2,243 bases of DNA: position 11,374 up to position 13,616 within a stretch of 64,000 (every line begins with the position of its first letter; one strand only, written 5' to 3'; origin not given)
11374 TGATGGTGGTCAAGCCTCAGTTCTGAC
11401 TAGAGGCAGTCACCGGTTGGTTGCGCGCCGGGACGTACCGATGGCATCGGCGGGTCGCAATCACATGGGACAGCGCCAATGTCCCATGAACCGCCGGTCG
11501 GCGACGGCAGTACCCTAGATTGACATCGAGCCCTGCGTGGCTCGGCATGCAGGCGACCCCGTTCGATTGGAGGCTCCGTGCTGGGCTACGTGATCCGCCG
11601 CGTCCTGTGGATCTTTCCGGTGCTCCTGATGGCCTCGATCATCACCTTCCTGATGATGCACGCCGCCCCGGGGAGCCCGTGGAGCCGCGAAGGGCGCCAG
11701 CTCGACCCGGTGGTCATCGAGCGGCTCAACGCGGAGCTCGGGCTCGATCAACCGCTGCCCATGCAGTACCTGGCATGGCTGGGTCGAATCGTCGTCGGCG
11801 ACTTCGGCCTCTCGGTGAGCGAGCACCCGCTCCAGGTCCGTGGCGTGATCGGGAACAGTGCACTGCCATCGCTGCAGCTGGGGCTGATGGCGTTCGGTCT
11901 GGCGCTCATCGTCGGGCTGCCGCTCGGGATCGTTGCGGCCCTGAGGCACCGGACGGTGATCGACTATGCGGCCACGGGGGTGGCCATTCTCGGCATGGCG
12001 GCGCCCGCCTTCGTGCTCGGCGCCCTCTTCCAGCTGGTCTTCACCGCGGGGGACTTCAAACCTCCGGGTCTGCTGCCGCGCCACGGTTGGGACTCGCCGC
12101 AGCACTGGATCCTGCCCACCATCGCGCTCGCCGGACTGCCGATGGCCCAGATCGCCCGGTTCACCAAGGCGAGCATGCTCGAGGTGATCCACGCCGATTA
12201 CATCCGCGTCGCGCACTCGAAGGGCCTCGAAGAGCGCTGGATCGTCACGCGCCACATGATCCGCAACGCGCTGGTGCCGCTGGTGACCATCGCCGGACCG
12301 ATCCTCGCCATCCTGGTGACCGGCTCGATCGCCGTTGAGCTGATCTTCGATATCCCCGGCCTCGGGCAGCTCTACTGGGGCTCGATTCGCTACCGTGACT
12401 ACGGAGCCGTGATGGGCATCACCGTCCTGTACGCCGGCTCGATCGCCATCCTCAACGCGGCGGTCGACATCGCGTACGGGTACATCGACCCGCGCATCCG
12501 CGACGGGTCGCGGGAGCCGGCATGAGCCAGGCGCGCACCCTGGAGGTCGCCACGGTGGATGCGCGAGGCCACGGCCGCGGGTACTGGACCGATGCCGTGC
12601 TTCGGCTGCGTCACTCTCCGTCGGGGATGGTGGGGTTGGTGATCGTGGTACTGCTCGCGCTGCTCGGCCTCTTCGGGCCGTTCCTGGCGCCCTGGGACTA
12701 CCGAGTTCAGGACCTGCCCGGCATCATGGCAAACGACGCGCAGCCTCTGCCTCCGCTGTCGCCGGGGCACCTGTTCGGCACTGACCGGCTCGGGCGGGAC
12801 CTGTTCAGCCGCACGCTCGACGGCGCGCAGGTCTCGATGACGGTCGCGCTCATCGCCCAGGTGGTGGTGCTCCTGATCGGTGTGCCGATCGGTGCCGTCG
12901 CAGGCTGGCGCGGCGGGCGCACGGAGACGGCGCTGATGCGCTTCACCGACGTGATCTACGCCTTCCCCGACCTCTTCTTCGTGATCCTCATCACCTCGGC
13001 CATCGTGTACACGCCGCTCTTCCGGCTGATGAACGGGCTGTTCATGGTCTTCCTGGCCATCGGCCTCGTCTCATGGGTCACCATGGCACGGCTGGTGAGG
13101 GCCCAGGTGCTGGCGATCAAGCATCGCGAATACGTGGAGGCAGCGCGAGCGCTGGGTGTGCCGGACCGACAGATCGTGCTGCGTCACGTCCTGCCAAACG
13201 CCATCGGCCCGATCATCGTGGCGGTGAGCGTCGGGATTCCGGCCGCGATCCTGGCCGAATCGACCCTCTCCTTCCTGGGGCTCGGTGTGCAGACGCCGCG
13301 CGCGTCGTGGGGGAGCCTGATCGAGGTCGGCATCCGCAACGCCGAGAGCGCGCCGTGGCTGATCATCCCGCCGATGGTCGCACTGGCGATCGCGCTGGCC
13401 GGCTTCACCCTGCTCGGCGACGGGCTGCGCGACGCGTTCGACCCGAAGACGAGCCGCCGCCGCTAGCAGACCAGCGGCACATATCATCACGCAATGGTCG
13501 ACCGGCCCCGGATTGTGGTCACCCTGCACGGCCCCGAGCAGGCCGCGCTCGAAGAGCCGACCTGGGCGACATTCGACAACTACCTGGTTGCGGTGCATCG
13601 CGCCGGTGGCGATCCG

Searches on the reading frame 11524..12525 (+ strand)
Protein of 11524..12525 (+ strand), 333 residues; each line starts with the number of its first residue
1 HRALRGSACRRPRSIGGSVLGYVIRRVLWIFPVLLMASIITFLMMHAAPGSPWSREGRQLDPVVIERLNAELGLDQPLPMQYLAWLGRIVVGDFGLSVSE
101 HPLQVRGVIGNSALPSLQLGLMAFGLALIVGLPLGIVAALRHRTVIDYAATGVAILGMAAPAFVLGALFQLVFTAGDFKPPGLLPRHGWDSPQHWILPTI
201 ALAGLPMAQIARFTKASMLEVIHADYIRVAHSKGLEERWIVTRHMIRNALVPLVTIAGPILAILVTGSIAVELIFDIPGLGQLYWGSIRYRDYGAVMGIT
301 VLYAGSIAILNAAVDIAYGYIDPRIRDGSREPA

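Call 65: search_protein_families(library=pfam, proteins=[window:11524-12525:+], max_evalue=0.0001)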
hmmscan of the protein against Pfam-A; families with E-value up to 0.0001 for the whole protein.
window:11524-12525:+ (333 aa): 2 families
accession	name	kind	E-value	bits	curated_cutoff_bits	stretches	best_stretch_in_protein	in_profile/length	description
PF00528.27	BPD_transp_1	-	1.4e-37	129.6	26.4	1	131-326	1-183/184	Binding-protein-dependent transport system inner membrane component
PF19300.4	BPD_transp_1_N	-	2.6e-11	44.1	23.8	1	20-93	2-76/114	Binding-prot-dependent transport system membrane comp, N-term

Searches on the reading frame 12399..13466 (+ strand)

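Call 65: search_protein_families(library=pfam, proteins=[window:12399-13466:+], max_evalue=0.0001)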
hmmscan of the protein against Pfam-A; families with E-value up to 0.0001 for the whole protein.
window:12399-13466:+ (355 aa): 2 families
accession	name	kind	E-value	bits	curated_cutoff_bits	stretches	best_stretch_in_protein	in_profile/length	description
PF00528.27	BPD_transp_1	-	2.2e-33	116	26.4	1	161-352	1-183/184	Binding-protein-dependent transport system inner membrane component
PF12911.12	OppC_N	-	1.7e-13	50.7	23.9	1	62-107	2-47/53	N-terminal TM domain of oligopeptide transport permease C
